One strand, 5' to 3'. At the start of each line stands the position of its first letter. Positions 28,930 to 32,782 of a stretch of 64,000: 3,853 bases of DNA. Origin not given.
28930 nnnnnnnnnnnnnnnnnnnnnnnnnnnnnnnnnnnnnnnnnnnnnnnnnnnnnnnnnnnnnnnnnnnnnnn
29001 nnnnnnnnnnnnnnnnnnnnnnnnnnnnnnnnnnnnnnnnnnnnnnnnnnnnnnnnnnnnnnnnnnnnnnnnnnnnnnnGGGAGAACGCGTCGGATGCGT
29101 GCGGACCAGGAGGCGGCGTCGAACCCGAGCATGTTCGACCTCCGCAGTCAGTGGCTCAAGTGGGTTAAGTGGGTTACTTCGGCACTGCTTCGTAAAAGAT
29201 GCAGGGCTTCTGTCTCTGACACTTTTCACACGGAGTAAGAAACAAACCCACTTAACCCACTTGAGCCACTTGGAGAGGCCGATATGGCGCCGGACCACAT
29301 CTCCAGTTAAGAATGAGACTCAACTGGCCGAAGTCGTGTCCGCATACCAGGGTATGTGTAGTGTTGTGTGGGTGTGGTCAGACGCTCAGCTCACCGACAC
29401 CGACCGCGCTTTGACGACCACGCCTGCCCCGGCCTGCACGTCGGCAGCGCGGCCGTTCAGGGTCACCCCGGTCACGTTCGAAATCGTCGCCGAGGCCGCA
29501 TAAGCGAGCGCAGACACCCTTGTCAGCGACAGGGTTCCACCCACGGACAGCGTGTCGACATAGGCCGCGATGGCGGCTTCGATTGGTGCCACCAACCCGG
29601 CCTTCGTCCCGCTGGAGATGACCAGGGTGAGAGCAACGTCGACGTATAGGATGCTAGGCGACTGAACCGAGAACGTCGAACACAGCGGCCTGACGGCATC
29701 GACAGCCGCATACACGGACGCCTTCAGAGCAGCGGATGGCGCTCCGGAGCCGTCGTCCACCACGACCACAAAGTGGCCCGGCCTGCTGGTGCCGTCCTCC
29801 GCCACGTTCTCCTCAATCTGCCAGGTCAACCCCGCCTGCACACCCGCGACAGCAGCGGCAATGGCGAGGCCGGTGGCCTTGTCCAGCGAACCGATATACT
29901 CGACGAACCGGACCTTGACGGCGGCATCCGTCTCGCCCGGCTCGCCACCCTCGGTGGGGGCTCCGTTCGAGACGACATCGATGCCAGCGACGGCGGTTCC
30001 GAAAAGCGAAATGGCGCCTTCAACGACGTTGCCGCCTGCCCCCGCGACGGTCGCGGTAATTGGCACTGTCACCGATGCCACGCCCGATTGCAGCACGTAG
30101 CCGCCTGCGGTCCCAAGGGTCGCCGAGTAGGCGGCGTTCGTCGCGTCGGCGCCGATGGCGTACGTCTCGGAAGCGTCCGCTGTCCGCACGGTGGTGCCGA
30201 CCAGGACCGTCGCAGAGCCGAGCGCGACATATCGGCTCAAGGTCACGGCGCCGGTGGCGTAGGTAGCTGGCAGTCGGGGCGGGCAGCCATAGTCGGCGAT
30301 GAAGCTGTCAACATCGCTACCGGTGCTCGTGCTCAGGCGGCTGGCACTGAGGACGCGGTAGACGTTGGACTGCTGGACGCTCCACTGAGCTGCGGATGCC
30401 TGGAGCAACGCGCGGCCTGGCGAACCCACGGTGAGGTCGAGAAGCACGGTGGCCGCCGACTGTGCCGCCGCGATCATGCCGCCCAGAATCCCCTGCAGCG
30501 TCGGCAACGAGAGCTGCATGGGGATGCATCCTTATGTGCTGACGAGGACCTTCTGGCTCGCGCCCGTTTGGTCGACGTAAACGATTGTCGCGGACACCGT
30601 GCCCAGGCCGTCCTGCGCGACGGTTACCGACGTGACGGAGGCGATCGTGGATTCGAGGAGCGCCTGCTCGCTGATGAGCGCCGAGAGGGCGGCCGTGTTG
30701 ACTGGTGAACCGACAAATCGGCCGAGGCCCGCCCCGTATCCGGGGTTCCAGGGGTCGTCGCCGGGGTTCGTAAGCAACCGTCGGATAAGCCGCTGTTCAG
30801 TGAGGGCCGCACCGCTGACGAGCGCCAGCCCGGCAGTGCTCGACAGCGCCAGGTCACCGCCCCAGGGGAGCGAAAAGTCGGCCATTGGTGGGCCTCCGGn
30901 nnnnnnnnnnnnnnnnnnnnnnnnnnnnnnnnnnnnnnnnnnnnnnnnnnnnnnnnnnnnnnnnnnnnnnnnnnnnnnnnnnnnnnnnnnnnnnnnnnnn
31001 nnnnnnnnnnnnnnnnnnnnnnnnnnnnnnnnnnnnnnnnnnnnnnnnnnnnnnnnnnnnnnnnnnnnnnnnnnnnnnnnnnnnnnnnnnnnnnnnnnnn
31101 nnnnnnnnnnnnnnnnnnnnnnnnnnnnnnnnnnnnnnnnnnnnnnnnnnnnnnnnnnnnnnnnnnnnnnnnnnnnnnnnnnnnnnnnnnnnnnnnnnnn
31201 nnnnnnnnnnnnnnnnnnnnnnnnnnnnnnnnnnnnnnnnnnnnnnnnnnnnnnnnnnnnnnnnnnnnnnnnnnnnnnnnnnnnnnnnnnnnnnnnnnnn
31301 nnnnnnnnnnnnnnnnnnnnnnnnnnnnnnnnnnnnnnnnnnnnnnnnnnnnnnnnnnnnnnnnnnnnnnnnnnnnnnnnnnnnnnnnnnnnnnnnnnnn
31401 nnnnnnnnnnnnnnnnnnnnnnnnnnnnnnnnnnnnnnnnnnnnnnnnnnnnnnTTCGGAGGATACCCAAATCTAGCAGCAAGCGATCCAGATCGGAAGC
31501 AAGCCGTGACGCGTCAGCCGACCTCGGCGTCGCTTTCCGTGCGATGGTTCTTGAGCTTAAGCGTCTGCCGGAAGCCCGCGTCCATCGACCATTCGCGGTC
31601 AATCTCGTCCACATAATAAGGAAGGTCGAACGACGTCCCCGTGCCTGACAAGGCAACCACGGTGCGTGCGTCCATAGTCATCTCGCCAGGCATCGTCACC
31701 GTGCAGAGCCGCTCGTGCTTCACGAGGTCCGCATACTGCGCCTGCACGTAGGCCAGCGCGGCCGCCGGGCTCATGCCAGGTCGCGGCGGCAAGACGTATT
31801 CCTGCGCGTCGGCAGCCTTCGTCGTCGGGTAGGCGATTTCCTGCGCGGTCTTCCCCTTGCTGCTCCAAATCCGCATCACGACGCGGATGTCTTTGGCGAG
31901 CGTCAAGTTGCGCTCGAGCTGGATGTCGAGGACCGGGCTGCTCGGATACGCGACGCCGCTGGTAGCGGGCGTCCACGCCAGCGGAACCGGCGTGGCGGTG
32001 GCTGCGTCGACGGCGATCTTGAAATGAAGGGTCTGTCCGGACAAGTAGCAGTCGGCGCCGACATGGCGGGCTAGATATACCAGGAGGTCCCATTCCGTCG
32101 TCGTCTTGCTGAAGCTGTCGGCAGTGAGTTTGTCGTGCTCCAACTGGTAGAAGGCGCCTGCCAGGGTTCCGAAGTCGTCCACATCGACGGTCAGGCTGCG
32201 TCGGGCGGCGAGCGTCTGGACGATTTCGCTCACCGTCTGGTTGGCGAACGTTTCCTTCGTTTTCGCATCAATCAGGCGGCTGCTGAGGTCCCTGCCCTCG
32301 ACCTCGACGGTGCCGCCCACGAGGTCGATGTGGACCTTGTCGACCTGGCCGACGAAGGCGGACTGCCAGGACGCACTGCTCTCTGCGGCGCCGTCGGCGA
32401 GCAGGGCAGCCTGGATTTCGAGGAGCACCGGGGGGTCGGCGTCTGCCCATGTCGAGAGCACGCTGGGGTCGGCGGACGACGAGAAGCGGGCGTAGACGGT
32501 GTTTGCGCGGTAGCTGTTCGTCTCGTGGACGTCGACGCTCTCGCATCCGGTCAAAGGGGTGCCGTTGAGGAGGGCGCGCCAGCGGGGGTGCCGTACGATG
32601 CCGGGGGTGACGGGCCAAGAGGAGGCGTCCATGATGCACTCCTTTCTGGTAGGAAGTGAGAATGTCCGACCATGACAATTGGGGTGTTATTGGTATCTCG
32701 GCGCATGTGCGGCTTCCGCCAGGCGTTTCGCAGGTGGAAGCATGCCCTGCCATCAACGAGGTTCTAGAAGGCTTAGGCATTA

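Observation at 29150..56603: Two diverged ~120-bp iteron-like inverted-repeat elements 27 kb apart (bipartite origin?)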

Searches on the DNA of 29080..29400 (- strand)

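Call 110: search_rna_families(source=window, start=29080, end=29400, threshold=evalue, max_evalue=1)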
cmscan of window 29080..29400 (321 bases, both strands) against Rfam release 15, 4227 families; matches with E-value up to 1: 0.
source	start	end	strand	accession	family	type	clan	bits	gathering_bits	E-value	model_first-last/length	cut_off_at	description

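Call 112: build_rna_model(alignment_id=A6, structure=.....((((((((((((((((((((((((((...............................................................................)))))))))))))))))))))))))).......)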
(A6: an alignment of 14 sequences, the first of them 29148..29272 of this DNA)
Model R1 built from alignment A6 (14 sequences, 143 columns); structure: as given.
model positions 130; base pairs 26; branch points 0; effective number of sequences 2.95; information 0.59 bits per position. Calibrated on 0.2 Mb of random sequence (short: E-values are rough).
structure used (alignment columns):
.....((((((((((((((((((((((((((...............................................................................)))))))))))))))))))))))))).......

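Call 113: search_with_rna_model(model_id=R1, source=window, filters=off, max_evalue=10)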
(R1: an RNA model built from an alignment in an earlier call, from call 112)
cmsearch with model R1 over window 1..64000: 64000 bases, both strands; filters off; matches with E-value up to 10: 24.
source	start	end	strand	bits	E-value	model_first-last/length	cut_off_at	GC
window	29145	29274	-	134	5.4e-34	1-130/130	no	0.48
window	56478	56605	-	124.8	1.5e-31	1-130/130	no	0.45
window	29146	29275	+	80.4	1.3e-19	1-130/130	no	0.48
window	56479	56606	+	70.2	7e-17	1-130/130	no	0.45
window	19596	19648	-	16.6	0.017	1-130/130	no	0.62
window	17232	17277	+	12.7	0.18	1-130/130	no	0.67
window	56638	56677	-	11.4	0.42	1-130/130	no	0.65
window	33507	33557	-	10.4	0.78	1-130/130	no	0.75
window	17231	17276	-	10.3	0.85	1-130/130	no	0.7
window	14382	14421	-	9.9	1.1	1-130/130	no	0.62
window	9210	9239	+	9.7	1.2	1-130/130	no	0.7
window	14383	14422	+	9.5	1.4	1-130/130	no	0.65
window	56639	56678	+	9.3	1.6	1-130/130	no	0.65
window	13938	14029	+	8.7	2.2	1-130/130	no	0.66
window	46204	46251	+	8.6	2.4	1-130/130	no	0.73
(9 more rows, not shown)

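Call 114: search_with_rna_model(model_id=R1, sources=[L054, L110, L115, L116, L117, L118, L119, L120, L121, L338, L339, L122, L123, L124, L125, L126, L127, L128, L130, L131, L132, L133, L134, L135, L136, L137, L138, L139, L140, L141, L142, L143, L144, L145, L146, L147, L148, L149, L150, L151, L152, L153, L154, L155, L156, L157, L158, L159, L160, L161, L162, L163, L164, L165, L166, L167, L168, L170, L171, L172, L173, L176, L177, L342], max_evalue=0.001)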
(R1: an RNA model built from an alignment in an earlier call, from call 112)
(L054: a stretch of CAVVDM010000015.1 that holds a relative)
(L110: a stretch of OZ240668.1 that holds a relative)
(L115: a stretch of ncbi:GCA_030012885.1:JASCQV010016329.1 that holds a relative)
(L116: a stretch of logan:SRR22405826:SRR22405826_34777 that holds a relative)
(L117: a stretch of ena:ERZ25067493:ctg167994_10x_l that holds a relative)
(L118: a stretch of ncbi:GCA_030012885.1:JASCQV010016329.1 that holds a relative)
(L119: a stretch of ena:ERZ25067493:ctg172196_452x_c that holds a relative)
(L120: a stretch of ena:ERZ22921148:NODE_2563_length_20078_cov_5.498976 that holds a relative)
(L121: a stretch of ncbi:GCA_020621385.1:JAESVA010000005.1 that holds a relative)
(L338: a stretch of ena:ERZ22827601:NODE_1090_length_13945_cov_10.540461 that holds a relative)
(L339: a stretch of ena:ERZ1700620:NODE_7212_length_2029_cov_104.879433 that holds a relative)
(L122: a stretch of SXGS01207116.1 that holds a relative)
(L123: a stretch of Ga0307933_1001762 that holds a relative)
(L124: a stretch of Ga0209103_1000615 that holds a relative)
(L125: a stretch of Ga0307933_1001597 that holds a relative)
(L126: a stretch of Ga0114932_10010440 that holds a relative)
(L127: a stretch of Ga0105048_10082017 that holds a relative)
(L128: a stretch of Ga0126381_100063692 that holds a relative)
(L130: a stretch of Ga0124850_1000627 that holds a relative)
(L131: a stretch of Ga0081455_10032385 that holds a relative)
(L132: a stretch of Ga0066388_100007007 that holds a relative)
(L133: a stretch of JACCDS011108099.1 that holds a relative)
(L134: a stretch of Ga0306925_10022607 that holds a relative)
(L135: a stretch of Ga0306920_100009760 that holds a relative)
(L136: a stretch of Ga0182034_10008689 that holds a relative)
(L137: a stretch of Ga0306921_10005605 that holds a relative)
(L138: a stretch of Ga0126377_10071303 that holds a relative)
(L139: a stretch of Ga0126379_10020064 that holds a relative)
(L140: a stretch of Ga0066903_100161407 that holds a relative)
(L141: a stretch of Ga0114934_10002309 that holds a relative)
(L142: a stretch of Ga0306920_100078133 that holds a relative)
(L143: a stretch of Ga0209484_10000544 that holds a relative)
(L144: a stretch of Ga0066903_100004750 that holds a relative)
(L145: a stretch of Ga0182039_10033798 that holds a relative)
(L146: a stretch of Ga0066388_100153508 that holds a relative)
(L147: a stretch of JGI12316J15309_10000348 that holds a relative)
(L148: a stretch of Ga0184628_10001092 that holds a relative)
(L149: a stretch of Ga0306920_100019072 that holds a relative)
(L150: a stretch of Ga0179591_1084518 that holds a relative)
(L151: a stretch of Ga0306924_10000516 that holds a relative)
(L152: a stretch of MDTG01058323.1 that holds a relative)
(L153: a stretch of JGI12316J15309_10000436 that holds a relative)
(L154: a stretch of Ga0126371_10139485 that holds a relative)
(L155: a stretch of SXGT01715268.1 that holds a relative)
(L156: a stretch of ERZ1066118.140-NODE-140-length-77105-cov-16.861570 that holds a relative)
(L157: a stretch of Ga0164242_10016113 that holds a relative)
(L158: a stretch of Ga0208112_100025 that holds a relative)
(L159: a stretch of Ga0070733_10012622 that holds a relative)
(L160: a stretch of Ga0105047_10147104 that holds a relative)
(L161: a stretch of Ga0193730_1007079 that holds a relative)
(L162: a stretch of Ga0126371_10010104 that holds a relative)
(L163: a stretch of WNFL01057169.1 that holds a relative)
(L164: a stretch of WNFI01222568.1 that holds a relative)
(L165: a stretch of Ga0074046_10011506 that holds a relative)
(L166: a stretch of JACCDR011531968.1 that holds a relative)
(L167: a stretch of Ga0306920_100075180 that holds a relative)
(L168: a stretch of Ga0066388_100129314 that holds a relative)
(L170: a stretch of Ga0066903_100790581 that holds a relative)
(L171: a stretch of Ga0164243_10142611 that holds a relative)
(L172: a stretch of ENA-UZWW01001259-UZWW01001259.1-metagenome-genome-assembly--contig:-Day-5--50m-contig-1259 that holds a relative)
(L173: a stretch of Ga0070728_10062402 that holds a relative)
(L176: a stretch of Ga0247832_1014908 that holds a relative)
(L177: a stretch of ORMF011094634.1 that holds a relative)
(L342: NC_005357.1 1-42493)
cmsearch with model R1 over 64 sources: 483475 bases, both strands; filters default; matches with E-value up to 0.001: 56.
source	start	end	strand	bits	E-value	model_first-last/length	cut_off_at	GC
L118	8702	8829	+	124.2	1.7e-30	1-130/130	no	0.47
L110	5168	5298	+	122.5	4.8e-30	1-130/130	no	0.51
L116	9853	9981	+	122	6.4e-30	1-130/130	no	0.45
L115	9855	9985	+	120.2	2e-29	1-130/130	no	0.47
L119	8697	8823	+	115.6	3.4e-28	1-130/130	no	0.45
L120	5209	5340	+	111.6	4e-27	1-130/130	no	0.46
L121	8764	8893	+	106.8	7.7e-26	1-130/130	no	0.45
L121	8983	9112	+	105.6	1.6e-25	1-130/130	no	0.43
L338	9865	9987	+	94.9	1.2e-22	1-130/130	no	0.49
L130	5625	5753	+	94.2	1.9e-22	1-130/130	no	0.43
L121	8982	9111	-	81.2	5.9e-19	1-130/130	no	0.44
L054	6571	6693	+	79.1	2.2e-18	1-130/130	no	0.5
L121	8763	8892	-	78.2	3.8e-18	1-130/130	no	0.45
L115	9854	9984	-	77.3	6.5e-18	1-130/130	no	0.47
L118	8701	8828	-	74.7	3.2e-17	1-130/130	no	0.46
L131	4112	4242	+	73.5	6.9e-17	1-130/130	no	0.46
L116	9852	9980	-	68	2e-15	1-130/130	no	0.44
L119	8696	8822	-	66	7.2e-15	1-130/130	no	0.46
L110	5167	5297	-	65.6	9.3e-15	1-130/130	no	0.51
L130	5624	5752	-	64.5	1.7e-14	1-130/130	no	0.43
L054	6570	6692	-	63.7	2.9e-14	1-130/130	no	0.5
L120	5208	5339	-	63.7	3e-14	1-130/130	no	0.45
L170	1331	1458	+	59.3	4.5e-13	1-130/130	no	0.46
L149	5515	5633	+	50.9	8e-11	1-130/130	no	0.47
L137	5535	5660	-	50.5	1e-10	1-130/130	no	0.47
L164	5403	5541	+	49.5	1.9e-10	1-130/130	no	0.56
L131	4111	4241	-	48.6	3.3e-10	1-130/130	no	0.46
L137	5536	5661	+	47.8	5.3e-10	1-130/130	no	0.47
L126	2538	2716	-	47.1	8.6e-10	1-130/130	no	0.46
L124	5392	5571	-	45.8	1.9e-09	1-130/130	no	0.53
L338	9869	9976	-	45.4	2.4e-09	11-119/130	no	0.46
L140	1942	2060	+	43.6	7.3e-09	1-130/130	no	0.49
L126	2539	2717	+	42.4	1.5e-08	1-130/130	no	0.46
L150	3035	3169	+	41.5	2.6e-08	1-130/130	no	0.45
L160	889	1045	+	41.5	2.7e-08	1-130/130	no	0.49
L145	3010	3133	+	41.5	2.7e-08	1-130/130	no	0.44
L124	5393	5572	+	40.7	4.3e-08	1-130/130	no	0.53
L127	2261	2417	+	40.6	4.6e-08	1-130/130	no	0.48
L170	1330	1457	-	40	6.7e-08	1-130/130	no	0.46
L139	3050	3168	-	39.6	8.4e-08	1-130/130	no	0.46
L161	2216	2371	+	38.9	1.3e-07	1-130/130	no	0.53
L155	2008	2132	+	38.1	2.2e-07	1-130/130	no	0.42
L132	5734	5854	-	35.6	1e-06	1-130/130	no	0.48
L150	3034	3168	-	34.5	2e-06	1-130/130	no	0.45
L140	1941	2059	-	32.6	6.5e-06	1-130/130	no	0.49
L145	3009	3132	-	32.5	7e-06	1-130/130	no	0.44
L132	5735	5855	+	32.3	7.7e-06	1-130/130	no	0.48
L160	888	1044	-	30.1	3.1e-05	1-130/130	no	0.49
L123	5635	5815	-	29.9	3.4e-05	1-130/130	no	0.57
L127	2260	2416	-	29.6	4.1e-05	1-130/130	no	0.48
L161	2215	2370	-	29.4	4.8e-05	1-130/130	no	0.54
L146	2224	2340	+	28.5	8.2e-05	1-130/130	no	0.6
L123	5645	5807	+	28.5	8.3e-05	1-130/130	no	0.59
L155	2006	2131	-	28.1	0.00011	1-130/130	no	0.42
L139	3051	3169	+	27.8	0.00013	1-130/130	no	0.46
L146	2223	2339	-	26.7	0.00025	1-130/130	no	0.59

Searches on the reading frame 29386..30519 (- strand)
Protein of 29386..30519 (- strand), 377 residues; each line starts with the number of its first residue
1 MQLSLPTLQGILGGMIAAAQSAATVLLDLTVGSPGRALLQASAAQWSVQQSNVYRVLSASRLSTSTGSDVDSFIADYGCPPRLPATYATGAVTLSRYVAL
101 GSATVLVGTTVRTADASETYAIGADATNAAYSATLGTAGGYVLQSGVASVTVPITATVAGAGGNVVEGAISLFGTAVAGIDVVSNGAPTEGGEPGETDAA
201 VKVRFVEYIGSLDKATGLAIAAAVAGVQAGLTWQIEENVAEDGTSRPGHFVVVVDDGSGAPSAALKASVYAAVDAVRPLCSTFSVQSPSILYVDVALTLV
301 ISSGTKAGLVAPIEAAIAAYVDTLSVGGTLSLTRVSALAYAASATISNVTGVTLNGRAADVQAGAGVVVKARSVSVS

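Call 11: search_protein_families(library=pfam, proteins=[window:29386-30519:-], max_evalue=0.01)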
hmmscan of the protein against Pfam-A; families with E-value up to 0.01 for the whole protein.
window:29386-30519:- (377 aa): 2 families
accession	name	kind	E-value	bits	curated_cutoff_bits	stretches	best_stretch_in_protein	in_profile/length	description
PF04865.19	Baseplate_J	-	7.1e-25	88.2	21.1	1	81-337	16-254/255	Baseplate J-like protein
PF04232.17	SpoVS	-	0.0068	16.6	24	1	110-162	21-72/83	Stage V sporulation protein S (SpoVS)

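Call 12: search_protein_families(library=phrogs, proteins=[window:29386-30519:-], max_evalue=0.001)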
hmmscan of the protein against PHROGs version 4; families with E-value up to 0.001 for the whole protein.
window:29386-30519:- (377 aa): 2 families
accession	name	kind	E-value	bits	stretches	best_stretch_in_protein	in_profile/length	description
phrog_6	-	tail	1.6e-40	140.3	1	3-365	67-392/548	baseplate wedge subunit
phrog_1608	-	tail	9.5e-08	32.7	1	251-352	60-161/192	tail protein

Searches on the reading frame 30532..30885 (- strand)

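Call 11: search_protein_families(library=pfam, proteins=[window:30532-30885:-], max_evalue=0.01)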
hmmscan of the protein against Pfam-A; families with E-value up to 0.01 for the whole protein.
window:30532-30885:- (117 aa): 0 families

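Call 12: search_protein_families(library=phrogs, proteins=[window:30532-30885:-], max_evalue=0.001)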
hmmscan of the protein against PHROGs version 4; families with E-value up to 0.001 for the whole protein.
window:30532-30885:- (117 aa): 3 families
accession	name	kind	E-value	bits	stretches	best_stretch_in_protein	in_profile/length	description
phrog_120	-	tail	1e-09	39.6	1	10-110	66-170/303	baseplate wedge subunit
phrog_43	-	tail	1e-05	26.2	1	22-110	15-109/126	baseplate wedge subunit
phrog_975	-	tail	2.5e-05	24.5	1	17-113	125-224/238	baseplate protein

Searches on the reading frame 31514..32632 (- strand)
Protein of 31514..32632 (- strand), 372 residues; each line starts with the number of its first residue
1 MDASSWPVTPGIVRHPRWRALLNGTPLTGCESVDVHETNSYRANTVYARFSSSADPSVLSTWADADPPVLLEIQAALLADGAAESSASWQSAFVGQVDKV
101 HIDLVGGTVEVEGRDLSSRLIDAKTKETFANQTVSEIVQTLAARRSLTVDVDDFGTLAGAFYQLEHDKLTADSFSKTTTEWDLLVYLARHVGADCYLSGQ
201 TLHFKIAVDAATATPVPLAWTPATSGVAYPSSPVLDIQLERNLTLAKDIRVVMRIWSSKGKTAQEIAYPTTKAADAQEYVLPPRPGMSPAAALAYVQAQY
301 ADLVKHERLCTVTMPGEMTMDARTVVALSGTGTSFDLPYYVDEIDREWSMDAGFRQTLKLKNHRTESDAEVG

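Call 78: search_protein_families(library=phrogs, proteins=[window:31514-32632:-], max_evalue=0.00001)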
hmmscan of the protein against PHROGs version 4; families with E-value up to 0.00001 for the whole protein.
window:31514-32632:- (372 aa): 1 family
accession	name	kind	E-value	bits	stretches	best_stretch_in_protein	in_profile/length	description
phrog_52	-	tail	1.3e-18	68.2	1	90-370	257-521/677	tail protein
